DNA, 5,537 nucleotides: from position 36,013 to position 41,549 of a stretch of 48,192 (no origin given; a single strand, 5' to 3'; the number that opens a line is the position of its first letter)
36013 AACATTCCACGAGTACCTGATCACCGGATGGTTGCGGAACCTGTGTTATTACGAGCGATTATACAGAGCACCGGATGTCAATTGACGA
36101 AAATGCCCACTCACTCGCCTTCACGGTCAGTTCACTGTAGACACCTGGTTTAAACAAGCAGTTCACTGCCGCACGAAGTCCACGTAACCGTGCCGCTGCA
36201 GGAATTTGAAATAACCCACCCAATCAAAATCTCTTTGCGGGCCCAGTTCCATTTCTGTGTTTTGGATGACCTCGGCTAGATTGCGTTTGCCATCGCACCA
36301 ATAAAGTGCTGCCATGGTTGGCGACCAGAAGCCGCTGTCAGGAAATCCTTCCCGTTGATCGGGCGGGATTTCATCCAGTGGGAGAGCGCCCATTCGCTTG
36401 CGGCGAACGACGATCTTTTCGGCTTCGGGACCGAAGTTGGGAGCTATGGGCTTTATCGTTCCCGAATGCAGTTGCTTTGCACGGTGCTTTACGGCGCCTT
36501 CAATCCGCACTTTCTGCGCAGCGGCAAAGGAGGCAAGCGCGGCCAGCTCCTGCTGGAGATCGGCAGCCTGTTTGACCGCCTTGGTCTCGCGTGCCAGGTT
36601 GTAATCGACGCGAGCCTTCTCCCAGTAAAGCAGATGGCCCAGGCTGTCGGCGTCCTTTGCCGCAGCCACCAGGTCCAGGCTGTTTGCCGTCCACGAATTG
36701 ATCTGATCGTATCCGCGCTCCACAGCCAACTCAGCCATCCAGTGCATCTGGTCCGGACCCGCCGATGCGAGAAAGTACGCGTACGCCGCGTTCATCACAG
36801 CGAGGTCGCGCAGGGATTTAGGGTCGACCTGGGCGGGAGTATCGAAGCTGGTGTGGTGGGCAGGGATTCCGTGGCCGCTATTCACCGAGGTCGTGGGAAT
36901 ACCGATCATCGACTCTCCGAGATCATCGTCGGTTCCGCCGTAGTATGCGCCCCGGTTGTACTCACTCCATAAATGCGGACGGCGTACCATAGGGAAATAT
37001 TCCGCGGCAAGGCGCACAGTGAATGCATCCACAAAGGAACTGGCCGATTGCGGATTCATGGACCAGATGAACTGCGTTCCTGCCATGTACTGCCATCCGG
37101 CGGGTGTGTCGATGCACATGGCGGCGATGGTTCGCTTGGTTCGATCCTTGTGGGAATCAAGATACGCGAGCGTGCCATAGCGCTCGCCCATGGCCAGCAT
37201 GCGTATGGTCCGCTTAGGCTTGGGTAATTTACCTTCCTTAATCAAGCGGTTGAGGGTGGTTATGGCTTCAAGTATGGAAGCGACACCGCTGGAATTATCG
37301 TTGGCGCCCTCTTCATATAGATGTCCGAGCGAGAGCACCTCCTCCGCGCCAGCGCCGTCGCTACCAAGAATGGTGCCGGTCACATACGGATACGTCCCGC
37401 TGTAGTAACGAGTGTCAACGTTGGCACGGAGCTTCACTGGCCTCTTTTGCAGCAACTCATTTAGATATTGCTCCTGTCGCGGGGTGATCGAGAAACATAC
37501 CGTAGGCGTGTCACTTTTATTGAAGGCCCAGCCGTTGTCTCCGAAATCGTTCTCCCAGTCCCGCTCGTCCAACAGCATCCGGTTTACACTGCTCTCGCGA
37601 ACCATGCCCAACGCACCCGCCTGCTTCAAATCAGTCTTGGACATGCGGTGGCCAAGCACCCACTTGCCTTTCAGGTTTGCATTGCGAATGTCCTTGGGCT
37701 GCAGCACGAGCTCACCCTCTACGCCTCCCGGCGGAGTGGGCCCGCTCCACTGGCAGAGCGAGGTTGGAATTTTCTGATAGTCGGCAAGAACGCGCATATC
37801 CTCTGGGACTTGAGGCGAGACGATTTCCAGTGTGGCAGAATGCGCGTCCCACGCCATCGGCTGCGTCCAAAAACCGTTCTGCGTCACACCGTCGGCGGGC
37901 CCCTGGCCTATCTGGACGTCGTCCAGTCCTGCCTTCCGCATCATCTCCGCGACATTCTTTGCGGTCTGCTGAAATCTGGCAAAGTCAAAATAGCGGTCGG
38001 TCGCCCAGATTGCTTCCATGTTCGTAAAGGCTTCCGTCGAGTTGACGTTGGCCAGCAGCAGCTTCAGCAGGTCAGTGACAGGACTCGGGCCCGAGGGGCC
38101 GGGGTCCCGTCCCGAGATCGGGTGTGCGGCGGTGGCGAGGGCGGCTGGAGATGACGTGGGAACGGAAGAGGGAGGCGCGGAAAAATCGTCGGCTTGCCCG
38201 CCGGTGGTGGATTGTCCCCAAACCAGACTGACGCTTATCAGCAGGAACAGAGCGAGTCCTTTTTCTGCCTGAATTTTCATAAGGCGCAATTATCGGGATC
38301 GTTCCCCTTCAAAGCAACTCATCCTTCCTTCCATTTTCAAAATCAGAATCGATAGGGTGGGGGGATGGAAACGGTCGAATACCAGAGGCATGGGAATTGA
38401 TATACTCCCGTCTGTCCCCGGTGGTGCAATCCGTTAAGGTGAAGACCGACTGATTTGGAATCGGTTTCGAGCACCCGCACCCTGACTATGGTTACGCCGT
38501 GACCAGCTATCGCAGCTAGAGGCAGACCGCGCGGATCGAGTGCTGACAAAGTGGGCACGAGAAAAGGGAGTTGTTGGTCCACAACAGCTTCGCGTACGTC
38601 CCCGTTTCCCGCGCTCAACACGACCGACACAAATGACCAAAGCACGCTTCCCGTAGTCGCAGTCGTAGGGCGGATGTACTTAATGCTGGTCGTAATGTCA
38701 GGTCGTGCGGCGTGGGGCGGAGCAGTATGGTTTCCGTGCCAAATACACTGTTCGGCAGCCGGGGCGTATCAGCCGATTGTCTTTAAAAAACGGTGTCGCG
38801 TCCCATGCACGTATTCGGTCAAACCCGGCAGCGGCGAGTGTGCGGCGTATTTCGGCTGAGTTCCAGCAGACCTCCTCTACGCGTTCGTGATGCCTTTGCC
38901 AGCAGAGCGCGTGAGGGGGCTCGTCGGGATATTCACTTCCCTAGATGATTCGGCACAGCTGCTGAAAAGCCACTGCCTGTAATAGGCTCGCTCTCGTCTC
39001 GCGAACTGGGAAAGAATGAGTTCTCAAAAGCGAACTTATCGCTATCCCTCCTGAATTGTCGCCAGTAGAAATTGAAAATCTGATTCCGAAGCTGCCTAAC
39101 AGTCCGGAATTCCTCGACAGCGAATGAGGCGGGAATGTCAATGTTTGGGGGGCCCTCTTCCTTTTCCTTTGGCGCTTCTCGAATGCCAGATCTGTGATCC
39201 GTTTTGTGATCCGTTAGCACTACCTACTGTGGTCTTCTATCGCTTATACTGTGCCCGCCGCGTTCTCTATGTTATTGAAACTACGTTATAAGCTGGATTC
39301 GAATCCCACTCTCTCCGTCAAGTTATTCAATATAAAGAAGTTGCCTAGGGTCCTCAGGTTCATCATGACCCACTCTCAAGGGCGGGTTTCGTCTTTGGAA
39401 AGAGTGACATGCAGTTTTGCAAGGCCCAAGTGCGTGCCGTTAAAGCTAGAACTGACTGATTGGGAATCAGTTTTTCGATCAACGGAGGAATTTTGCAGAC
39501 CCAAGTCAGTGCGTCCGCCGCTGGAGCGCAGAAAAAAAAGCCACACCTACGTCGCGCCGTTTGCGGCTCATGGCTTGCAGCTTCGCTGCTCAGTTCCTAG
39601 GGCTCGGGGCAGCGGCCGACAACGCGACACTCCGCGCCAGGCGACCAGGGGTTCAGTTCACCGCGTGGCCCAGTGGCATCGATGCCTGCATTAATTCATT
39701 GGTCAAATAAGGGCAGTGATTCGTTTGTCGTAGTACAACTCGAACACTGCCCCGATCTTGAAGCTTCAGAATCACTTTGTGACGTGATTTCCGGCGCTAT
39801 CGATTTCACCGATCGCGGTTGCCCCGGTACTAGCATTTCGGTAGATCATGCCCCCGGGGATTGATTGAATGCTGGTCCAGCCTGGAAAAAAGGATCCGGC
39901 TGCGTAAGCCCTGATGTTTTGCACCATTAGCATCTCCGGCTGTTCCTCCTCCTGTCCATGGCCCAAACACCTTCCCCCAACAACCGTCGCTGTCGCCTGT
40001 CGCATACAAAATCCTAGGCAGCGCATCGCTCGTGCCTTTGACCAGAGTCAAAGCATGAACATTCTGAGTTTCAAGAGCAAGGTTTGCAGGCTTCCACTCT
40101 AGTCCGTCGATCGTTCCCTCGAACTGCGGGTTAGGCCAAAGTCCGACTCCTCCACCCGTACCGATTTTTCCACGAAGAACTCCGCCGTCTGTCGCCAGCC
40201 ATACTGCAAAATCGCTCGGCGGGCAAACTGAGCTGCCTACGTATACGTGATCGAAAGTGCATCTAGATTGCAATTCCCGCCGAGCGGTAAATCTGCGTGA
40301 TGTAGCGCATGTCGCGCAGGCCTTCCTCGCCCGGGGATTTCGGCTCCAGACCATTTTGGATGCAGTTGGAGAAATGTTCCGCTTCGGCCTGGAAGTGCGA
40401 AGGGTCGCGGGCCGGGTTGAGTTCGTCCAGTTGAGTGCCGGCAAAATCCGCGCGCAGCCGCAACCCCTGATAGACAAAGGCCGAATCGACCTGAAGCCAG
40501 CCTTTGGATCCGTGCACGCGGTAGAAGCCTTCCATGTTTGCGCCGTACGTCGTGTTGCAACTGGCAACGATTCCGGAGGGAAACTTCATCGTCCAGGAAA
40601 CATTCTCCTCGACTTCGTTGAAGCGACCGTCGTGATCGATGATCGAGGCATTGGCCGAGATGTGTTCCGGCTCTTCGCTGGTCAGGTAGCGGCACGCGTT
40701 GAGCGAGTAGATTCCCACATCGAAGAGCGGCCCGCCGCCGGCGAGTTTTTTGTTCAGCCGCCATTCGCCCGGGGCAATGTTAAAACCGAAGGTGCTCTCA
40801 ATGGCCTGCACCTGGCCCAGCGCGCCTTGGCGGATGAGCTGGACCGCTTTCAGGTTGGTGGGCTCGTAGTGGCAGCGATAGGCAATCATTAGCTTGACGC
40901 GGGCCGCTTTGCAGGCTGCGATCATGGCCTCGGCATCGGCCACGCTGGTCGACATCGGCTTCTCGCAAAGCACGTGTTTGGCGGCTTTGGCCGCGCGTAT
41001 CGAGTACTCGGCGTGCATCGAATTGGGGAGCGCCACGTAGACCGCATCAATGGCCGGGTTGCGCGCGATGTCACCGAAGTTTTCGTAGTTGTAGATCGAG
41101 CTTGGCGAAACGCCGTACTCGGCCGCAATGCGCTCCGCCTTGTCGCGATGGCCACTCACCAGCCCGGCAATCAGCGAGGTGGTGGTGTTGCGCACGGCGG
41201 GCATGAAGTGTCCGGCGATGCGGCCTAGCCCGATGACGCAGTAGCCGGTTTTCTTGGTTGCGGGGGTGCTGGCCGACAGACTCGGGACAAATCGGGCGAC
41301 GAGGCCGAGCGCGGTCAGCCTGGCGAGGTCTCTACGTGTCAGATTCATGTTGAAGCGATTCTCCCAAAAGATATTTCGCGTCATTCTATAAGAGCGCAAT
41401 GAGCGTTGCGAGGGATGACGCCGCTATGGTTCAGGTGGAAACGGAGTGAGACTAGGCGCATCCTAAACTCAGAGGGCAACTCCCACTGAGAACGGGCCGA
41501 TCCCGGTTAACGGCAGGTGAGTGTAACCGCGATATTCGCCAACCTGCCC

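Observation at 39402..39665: About 265-nt non-coding element present in two collinear copies 6 kb apart (candidate novel structured RNA or MITE)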

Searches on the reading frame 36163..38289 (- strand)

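Call 17: search_protein_families(library=pfam, proteins=[window:36163-38289:-], max_evalue=0.01)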
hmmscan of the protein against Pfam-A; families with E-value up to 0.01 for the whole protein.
window:36163-38289:- (708 aa): 1 family
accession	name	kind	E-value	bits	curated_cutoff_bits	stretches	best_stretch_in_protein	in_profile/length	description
PF04389.22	Peptidase_M28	-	4.5e-09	36.7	21.3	1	325-502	26-191/193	Peptidase family M28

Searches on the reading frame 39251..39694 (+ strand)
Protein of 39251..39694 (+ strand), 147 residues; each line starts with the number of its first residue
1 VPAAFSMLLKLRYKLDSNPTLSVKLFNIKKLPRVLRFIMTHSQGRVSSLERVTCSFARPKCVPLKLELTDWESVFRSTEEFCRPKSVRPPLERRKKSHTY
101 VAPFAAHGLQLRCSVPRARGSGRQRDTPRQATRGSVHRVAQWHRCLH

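Call 17: search_protein_families(library=pfam, proteins=[window:39251-39694:+], max_evalue=0.01)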
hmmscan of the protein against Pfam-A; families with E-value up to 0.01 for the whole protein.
window:39251-39694:+ (147 aa): 0 families

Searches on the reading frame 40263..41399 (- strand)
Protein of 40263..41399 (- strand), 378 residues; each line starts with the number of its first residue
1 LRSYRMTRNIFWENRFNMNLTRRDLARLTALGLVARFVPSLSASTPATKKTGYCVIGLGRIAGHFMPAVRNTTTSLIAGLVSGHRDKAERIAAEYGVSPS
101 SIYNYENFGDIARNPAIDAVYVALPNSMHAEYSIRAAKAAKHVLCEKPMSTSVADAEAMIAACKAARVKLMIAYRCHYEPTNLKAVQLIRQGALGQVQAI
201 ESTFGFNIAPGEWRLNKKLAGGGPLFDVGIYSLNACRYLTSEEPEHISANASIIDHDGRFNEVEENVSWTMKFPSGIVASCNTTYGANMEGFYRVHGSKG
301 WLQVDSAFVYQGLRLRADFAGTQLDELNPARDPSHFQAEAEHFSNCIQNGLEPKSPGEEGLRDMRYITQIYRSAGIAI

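Call 17: search_protein_families(library=pfam, proteins=[window:40263-41399:-], max_evalue=0.01)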
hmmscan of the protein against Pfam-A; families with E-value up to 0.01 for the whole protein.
window:40263-41399:- (378 aa): 3 families
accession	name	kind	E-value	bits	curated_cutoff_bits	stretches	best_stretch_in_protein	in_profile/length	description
PF01408.29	GFO_IDH_MocA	-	4e-27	95.7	24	1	53-174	3-120/120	Oxidoreductase family, NAD-binding Rossmann fold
PF22725.1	GFO_IDH_MocA_C3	-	9.6e-27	93.9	27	1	184-302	3-123/124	GFO/IDH/MocA C-terminal domain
PF02894.22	GFO_IDH_MocA_C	-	7.8e-17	62.2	22.9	1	187-374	2-210/218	Oxidoreductase family, C-terminal alpha/beta domain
